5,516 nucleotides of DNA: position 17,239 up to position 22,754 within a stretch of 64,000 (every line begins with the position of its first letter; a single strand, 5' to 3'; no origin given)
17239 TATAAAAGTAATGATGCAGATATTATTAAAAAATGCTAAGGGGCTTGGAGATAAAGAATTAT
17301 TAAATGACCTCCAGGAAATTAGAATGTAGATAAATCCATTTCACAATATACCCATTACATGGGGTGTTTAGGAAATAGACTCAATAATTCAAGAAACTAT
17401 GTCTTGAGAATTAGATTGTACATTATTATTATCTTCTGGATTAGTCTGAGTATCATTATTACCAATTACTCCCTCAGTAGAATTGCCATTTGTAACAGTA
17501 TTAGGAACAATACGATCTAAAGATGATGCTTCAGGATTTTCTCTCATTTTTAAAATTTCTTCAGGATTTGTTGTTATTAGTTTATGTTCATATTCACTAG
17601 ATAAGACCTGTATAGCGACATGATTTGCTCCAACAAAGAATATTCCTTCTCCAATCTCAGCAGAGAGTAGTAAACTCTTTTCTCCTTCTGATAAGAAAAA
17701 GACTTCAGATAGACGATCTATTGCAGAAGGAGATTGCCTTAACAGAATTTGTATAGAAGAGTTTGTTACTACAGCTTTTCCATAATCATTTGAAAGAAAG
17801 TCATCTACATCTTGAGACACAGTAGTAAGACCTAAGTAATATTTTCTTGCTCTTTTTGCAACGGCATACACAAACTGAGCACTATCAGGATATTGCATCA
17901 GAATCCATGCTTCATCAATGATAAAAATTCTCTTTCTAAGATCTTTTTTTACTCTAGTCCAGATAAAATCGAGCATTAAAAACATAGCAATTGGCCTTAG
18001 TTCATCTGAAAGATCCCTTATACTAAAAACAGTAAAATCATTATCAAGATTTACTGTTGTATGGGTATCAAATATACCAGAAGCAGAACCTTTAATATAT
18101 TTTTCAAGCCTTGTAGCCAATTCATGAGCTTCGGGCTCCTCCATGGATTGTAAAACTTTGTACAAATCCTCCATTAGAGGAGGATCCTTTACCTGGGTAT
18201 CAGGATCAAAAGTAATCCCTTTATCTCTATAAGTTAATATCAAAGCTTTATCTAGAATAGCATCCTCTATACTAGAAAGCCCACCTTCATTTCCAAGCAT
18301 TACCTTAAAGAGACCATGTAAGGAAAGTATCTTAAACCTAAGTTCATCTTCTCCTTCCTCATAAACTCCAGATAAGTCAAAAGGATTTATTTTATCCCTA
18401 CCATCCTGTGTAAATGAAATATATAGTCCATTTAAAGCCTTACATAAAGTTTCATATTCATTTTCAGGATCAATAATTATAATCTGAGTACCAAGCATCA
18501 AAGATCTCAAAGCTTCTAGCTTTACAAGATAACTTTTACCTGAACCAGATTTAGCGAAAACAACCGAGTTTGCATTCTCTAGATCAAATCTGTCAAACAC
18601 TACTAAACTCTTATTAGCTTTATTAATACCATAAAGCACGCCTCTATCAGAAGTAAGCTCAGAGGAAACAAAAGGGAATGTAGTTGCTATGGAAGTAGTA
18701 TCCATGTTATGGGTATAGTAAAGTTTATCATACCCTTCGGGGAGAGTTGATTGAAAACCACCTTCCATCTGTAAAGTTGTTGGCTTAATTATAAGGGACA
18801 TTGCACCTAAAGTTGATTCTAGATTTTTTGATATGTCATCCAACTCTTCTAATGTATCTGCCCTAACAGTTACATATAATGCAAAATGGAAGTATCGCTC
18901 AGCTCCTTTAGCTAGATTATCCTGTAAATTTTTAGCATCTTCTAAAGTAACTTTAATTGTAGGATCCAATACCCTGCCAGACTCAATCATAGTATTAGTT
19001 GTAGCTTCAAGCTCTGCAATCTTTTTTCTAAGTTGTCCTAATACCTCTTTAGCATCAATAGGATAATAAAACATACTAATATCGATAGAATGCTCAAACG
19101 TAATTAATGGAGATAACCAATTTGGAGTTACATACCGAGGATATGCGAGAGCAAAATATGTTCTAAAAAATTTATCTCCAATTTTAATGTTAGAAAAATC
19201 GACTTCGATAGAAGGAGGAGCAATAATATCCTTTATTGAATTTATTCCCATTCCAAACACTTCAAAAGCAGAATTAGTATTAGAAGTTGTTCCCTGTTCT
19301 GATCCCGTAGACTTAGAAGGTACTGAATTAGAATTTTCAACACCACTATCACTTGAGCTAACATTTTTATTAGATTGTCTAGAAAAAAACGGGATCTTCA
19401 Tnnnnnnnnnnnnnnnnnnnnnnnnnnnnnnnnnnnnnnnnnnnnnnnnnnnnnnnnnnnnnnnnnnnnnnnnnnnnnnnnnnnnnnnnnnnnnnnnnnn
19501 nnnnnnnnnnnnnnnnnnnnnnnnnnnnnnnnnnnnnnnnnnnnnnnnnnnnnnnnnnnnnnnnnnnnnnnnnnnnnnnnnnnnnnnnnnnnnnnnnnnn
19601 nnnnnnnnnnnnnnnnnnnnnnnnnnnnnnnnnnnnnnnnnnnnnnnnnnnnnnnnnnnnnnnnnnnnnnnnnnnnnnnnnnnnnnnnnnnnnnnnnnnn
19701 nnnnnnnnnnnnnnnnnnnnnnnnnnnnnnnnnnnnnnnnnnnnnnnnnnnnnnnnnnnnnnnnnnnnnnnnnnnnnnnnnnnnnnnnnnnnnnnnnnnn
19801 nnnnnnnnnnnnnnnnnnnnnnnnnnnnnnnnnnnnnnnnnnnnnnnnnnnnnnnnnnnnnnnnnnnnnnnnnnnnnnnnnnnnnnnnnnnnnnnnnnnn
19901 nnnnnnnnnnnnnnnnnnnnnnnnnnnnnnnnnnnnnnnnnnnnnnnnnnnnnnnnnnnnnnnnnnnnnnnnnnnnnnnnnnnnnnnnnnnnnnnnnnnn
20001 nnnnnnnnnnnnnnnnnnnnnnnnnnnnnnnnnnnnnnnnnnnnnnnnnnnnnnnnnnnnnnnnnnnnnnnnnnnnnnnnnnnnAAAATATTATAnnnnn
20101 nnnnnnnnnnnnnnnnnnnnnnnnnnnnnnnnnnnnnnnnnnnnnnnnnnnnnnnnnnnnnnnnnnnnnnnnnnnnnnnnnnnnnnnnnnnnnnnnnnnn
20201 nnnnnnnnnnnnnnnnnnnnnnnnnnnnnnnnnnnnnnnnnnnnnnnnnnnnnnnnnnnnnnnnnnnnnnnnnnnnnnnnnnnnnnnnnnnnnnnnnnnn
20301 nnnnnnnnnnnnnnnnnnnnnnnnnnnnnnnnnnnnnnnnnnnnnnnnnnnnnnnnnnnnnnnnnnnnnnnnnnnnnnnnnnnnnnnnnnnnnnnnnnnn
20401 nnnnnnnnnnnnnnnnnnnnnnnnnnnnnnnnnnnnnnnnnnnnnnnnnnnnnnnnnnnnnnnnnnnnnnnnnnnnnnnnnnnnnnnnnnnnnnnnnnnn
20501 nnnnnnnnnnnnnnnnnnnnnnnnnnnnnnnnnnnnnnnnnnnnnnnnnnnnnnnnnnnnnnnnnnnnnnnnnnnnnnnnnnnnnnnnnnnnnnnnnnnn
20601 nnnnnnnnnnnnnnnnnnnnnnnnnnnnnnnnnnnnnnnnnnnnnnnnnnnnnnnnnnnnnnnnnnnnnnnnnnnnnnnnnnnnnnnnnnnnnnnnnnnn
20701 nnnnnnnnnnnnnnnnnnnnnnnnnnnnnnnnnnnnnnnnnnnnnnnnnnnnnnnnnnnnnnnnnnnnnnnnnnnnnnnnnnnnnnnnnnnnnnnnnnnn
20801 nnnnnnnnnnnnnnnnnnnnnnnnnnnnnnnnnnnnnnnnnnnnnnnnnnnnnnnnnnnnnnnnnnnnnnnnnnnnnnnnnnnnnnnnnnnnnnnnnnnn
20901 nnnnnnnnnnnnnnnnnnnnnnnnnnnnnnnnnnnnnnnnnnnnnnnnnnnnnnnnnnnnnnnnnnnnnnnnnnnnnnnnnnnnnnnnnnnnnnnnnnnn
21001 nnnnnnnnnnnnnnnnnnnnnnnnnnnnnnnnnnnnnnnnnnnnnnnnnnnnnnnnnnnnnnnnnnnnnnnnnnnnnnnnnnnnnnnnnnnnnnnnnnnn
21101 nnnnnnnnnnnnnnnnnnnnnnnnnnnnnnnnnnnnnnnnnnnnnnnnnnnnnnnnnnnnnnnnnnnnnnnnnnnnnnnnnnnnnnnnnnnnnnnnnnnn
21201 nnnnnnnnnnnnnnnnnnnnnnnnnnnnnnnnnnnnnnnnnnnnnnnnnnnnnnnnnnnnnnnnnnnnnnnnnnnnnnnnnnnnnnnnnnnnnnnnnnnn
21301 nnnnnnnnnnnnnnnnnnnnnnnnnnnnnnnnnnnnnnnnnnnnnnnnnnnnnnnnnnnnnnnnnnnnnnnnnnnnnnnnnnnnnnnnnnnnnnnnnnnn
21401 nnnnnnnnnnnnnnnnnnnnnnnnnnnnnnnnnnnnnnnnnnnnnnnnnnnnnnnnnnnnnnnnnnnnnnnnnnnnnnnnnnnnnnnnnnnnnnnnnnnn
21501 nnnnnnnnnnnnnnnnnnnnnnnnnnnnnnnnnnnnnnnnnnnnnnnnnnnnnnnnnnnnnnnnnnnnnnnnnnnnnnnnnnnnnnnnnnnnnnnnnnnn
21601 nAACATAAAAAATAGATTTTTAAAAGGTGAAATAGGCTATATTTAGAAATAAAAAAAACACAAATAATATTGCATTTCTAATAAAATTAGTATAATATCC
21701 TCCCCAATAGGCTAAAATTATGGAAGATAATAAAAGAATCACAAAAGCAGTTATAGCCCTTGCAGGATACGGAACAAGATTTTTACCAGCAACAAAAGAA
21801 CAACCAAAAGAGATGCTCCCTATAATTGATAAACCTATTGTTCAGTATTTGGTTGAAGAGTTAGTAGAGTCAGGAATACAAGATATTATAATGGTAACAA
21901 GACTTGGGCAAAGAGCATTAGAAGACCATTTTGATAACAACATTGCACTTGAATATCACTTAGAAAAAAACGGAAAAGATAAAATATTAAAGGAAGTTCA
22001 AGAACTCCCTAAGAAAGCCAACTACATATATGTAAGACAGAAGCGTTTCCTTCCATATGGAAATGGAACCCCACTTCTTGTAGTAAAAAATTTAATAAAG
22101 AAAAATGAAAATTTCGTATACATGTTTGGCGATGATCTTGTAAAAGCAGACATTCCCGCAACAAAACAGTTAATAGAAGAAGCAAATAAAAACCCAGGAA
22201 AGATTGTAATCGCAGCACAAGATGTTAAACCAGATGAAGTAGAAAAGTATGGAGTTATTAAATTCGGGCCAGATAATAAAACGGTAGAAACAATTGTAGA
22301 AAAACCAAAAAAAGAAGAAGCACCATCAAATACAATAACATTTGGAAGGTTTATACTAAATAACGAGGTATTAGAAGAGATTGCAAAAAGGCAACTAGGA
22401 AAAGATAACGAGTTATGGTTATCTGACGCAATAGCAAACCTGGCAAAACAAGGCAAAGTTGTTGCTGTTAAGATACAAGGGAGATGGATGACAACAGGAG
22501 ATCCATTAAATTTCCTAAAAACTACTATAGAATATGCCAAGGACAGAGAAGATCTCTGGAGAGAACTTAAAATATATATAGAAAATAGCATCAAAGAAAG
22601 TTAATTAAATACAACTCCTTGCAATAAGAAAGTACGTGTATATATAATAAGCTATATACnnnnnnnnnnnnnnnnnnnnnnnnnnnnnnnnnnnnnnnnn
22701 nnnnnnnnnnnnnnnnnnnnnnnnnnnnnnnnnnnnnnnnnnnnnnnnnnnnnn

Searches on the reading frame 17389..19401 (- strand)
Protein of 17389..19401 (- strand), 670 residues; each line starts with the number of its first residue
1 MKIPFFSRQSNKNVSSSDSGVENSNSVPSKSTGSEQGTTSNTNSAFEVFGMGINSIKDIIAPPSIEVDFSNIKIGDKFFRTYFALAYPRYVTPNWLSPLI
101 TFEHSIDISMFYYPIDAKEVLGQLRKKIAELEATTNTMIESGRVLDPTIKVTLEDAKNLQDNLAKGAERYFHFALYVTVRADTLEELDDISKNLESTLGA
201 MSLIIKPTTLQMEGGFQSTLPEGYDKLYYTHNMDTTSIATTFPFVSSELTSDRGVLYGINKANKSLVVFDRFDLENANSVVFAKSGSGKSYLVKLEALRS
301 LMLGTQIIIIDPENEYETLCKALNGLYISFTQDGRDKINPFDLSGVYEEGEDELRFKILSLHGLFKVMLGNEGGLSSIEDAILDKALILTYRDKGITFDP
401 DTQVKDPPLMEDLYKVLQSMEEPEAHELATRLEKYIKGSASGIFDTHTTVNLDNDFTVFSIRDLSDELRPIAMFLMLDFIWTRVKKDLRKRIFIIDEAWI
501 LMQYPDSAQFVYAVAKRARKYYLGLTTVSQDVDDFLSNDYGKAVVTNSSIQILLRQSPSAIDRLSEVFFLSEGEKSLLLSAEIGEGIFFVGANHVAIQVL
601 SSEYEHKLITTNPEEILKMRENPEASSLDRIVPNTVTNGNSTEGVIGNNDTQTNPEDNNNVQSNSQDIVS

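Call 10: search_protein_families(library=pfam, proteins=[window:17389-19401:-], max_evalue=0.01)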
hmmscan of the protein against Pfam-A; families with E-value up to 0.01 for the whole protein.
window:17389-19401:- (670 aa): 5 families
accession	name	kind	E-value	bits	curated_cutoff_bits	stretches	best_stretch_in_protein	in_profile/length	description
PF19044.6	P-loop_TraG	-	5.7e-26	91.5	25.8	1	274-581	27-345/413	TraG P-loop domain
PF12846.13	AAA_10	-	9.8e-13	48.3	27.5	2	275-323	20-68/362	AAA-like domain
PF01935.23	DUF87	-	2.7e-08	34.6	23.2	1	281-388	28-121/220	Helicase HerA, central domain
PF03135.19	CagE_TrbE_VirB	-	0.00022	21.7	21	1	76-223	63-198/204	CagE, TrbE, VirB family, component of type IV transporter system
PF11130.14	TraC_F_IV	-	0.0029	17.1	28.1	1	131-221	286-372/375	TraC protein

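Call 19: find_related_loci(query=window:17389-19401:-, collection=genome_contigs, flank=10000)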
Query window:17389-19401:- (670 aa) in genome_contigs; peptide patterns used: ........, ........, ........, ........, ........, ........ (x = any residue, [..] = any of these).
137 stretches matched a pattern; 84 encode a relative of the query (tblastn E <= 1e-3); the best 80 are kept; 80 distinct loci.
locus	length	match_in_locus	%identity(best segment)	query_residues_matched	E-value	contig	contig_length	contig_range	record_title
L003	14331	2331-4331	91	1-670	0e+0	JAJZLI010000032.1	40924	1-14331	MAG: bacterium isolate MAS3.bin101 NODE_1712_length_40924_cov_1.382773, whole genome shotgun sequence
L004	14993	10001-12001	77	1-652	0e+0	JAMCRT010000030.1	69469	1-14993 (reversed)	MAG: Patescibacteria group bacterium isolate FK_Sedi_A_Bin.248 NODE_624_length_69469_cov_3.57208, whole genome shotgun s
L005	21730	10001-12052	76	1-661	0e+0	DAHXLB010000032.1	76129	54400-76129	MAG TPA_asm: bacterium isolate clean1586 k141_929454, whole genome shotgun sequence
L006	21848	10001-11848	82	49-665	0e+0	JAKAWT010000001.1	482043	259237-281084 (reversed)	MAG: bacterium isolate YP4.bin81 NODE_7_length_482043_cov_12.846384, whole genome shotgun sequence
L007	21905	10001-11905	79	1-642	0e+0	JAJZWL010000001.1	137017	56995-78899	MAG: bacterium isolate TL1-1.bin64 NODE_28_length_137017_cov_4.003660, whole genome shotgun sequence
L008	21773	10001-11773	83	48-640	0e+0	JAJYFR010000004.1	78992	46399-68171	MAG: bacterium isolate DBS1-2.bin54 NODE_177_length_78992_cov_3.160287, whole genome shotgun sequence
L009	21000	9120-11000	79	1-634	0e+0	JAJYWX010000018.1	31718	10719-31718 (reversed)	MAG: bacterium isolate FK3.bin15 NODE_2703_length_31718_cov_3.061473, whole genome shotgun sequence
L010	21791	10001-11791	50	40-635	0e+0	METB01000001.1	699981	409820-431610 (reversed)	MAG: candidate division Kazan bacterium RIFCSPHIGHO2_01_FULL_44_14 RIFCSPHIGHO2_01_FULL_KAZAN_44_14, whole genome shotgu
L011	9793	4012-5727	51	45-619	0e+0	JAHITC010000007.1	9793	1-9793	MAG: Patescibacteria group bacterium isolate MM_PC_MetaG.mb.197 MM_PC_MetaG.mb.197_k141_217615, whole genome shotgun seq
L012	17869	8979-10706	50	42-620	0e+0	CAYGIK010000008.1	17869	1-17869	MAG TPA_asm: uncultured Candidatus Saccharibacteria bacterium isolate ERP113451_co2_194 genome assembly, contig: NODE_20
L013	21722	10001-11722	50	45-621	0e+0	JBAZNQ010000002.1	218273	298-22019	MAG: Patescibacteria group bacterium isolate SO_2017_LW4_73 scaffold_172_c1_LW137-91_2017, whole genome shotgun sequence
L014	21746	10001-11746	49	32-620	0e+0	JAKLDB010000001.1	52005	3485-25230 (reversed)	MAG: Patescibacteria group bacterium isolate RA.bin10 RA.bin10_1, whole genome shotgun sequence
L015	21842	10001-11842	48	1-624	0e+0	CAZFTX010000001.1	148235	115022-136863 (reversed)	MAG TPA_asm: uncultured Candidatus Saccharibacteria bacterium isolate SRP342105_co1_257 genome assembly, contig: NODE_11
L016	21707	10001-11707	50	49-617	0e+0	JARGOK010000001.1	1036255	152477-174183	MAG: Candidatus Gracilibacteria bacterium isolate bin_em_oilr2.006 NODE_2_length_1036255_cov_15.129210, whole genome sho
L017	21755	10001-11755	49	30-620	0e+0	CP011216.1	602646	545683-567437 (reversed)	MAG: candidate division Kazan bacterium GW2011_GWA1_50_15 chromosome, complete genome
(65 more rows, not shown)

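Call 27: search_protein_families(library=padloc, proteins=[L003:4291-4998:+, L003:4988-6256:+, L006:13888-14481:-, L006:13227-13901:-, L006:11995-13143:-, L004:12017-13708:-, L004:13941-14951:+, L008:12105-12410:+, L008:12413-15403:+], max_evalue=0.001)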
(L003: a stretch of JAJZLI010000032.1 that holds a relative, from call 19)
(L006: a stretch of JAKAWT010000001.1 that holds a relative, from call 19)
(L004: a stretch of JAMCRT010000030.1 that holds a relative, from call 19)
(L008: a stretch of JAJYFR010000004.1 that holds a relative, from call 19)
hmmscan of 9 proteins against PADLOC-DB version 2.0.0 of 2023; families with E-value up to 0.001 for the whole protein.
L003:4291-4998:+ (235 aa): 8 families
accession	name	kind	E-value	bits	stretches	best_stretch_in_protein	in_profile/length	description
PDLC02241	AbiEi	-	2.1e-35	120.3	1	48-215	14-180/199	AbiEi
PDLC02272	AbiEi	-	2.7e-27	93.9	1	69-214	33-179/200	AbiEi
PDLC02230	AbiEi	-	2.3e-23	80.9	1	69-215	23-167/192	AbiEi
PDLC02240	AbiEi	-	2e-13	48.4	1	63-211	32-192/216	AbiEi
PDLC02274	AbiEi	-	4e-10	37.7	1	63-159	32-128/217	AbiEi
PDLC02232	AbiEi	-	3e-09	35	1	49-160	21-133/177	AbiEi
PDLC02255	AbiEi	-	8.2e-09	33.3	1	61-189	29-151/186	AbiEi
PDLC02267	AbiEi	-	9.1e-09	33.1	1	45-215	17-183/252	AbiEi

L003:4988-6256:+ (422 aa): 22 families
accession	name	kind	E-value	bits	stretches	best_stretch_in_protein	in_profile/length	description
PDLC02313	AbiEii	-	4.5e-24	83.3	1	4-233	5-223/254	AbiEii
PDLC02293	AbiEii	-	3.7e-22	77.1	1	9-262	5-260/270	AbiEii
PDLC02296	AbiEii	-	1.4e-16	58.6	2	18-81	17-81/282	AbiEii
PDLC02307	AbiEii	-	1.9e-13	48.7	1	42-239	22-177/219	AbiEii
PDLC02304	AbiEii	-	4.9e-13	47.6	1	32-249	29-239/260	AbiEii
PDLC02328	AbiEii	-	9.6e-12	43.2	1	42-200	11-144/203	AbiEii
PDLC02323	AbiEii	-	1.7e-11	42.2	1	32-237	27-223/248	AbiEii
PDLC02330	AbiEii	-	5.1e-10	37.5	1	33-206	14-167/219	AbiEii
PDLC02289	AbiEii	-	7.8e-09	33.4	1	30-74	38-82/309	AbiEii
PDLC02305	AbiEii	-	7.9e-09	33.2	1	16-76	13-76/306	AbiEii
PDLC02292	AbiEii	-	9.7e-09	33.4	1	31-76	35-79/283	AbiEii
PDLC02324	AbiEii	-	2.4e-07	28.8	1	33-251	13-204/231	AbiEii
PDLC02294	AbiEii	-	2.1e-06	25.7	1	44-200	43-188/260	AbiEii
PDLC02302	AbiEii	-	3.9e-06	24.5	1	43-69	46-73/313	AbiEii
PDLC02306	AbiEii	-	1.2e-05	23.1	1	32-79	26-74/280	AbiEii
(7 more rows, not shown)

L006:13888-14481:- (197 aa): 17 families
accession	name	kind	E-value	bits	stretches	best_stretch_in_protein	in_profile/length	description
PDLC02255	AbiEi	-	2.8e-37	126.1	1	10-188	7-184/186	AbiEi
PDLC02230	AbiEi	-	3.8e-16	57.4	1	31-163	14-147/192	AbiEi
PDLC02241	AbiEi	-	5.1e-16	57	1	17-185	13-192/199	AbiEi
PDLC02272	AbiEi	-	1e-12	46.3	1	37-184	30-191/200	AbiEi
PDLC02269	AbiEi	-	1.9e-12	45.1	1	15-174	9-166/251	AbiEi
PDLC02267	AbiEi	-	3.3e-12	44.4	1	4-150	6-153/252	AbiEi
PDLC02287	AbiEi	-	5.3e-11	40.6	1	14-156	8-151/253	AbiEi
PDLC02225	AbiEi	-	5.1e-10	37.4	1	29-150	24-146/198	AbiEi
PDLC02240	AbiEi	-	1.3e-07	29.3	1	15-135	14-143/216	AbiEi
PDLC02232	AbiEi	-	1.4e-07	29.6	1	5-149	7-160/177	AbiEi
PDLC02271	AbiEi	-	1.7e-07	28.7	1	12-155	17-171/263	AbiEi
PDLC02282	AbiEi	-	2.4e-05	21.8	0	8-155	7-166/260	AbiEi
PDLC02265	AbiEi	-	3.3e-05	21.7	1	29-162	21-161/198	AbiEi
PDLC02266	AbiEi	-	3.3e-05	21.4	0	8-163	7-175/258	AbiEi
PDLC02270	AbiEi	-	5.9e-05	20.3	1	13-149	7-160/265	AbiEi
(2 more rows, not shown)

L006:13227-13901:- (224 aa): 21 families
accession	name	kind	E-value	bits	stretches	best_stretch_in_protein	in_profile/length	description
PDLC02324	AbiEii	-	7.2e-56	187.5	1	3-217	2-218/231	AbiEii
PDLC02307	AbiEii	-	1.6e-20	71.9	1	5-193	6-185/219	AbiEii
PDLC02293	AbiEii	-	2.5e-17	61.3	2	19-71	34-87/270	AbiEii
PDLC02330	AbiEii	-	1.8e-16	58.5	1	1-162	1-168/219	AbiEii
PDLC02328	AbiEii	-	1.9e-15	55.4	1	26-162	13-152/203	AbiEii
PDLC02296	AbiEii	-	9.4e-15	52.5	2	13-67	32-84/282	AbiEii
PDLC02323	AbiEii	-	3.9e-14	50.8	2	10-76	24-88/248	AbiEii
PDLC02305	AbiEii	-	1e-13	49.2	2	10-53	27-71/306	AbiEii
PDLC02321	AbiEii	-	4.5e-13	47.5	2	3-57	20-73/296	AbiEii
PDLC02304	AbiEii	-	5.8e-13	47.4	1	10-83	26-97/260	AbiEii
PDLC02313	AbiEii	-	1.1e-11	42.8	2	12-58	29-77/254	AbiEii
PDLC02317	AbiEii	-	1.1e-10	39.1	1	10-64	26-82/396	AbiEii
PDLC02298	AbiEii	-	3.9e-10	37.5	1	92-165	99-171/220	AbiEii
PDLC02294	AbiEii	-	9.4e-10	36.8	1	10-219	27-244/260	AbiEii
PDLC02290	AbiEii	-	1.1e-09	36.2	1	11-163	12-169/290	AbiEii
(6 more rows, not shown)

L006:11995-13143:- (382 aa): 0 families

L004:12017-13708:- (563 aa): 0 families

L004:13941-14951:+ (336 aa): 7 families
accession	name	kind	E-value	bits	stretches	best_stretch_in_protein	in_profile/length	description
PDLC03928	PsyrT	-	1.7e-12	44.5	1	131-313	489-673/689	-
PDLC02931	PRTase_III-A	-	1.3e-05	23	1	255-335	107-186/267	-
PDLC03962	ShosT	-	2.7e-05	22.2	1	147-318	42-203/237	-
PDLC02932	PRTase_III-A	-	0.00016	19.3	1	281-311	123-153/271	-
PDLC02934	PRTase_III-A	-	0.00026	18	1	264-311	102-149/393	-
PDLC02935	PRTase_III-A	-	0.0003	18.2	1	214-318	76-160/290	-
PDLC01858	CARF3--CARF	-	0.00036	18.5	0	6-60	138-191/204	-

L008:12105-12410:+ (101 aa): 0 families

L008:12413-15403:+ (996 aa): 0 families

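Call 80: search_protein_families(library=pfam, proteins=[L003:5780-6253:+], max_evalue=1)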
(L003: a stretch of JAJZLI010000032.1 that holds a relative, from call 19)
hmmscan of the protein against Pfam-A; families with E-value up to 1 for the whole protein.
L003:5780-6253:+ (158 aa): 2 families
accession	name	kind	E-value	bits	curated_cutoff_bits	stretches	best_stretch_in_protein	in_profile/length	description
PF16818.11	SLM4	-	0.012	16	27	1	41-109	75-149/160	Protein SLM4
PF25610.1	HR1_TOCA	-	0.19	12.5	27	0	114-140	59-85/90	TOCA family HR1 domain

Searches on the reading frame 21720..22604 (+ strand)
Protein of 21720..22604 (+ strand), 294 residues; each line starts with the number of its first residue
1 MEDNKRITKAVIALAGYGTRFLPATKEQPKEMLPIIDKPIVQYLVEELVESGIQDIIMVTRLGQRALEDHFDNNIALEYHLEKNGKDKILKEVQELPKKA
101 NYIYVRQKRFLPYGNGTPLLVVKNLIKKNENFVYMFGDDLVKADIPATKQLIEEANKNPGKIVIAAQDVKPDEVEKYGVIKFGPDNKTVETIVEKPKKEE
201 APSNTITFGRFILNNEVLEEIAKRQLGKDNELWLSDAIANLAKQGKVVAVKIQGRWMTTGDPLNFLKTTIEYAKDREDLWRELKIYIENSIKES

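Call 11: search_protein_families(library=pfam, proteins=[window:21720-22604:+], max_evalue=0.01)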
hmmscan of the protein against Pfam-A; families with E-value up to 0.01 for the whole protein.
window:21720-22604:+ (294 aa): 2 families
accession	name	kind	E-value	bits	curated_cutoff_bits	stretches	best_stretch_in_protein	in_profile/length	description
PF00483.29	NTP_transferase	-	1.1e-33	117.3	21.2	1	9-272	1-242/245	Nucleotidyl transferase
PF12804.13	NTP_transf_3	-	0.0002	22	27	1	10-64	1-50/160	MobA-like NTP transferase domain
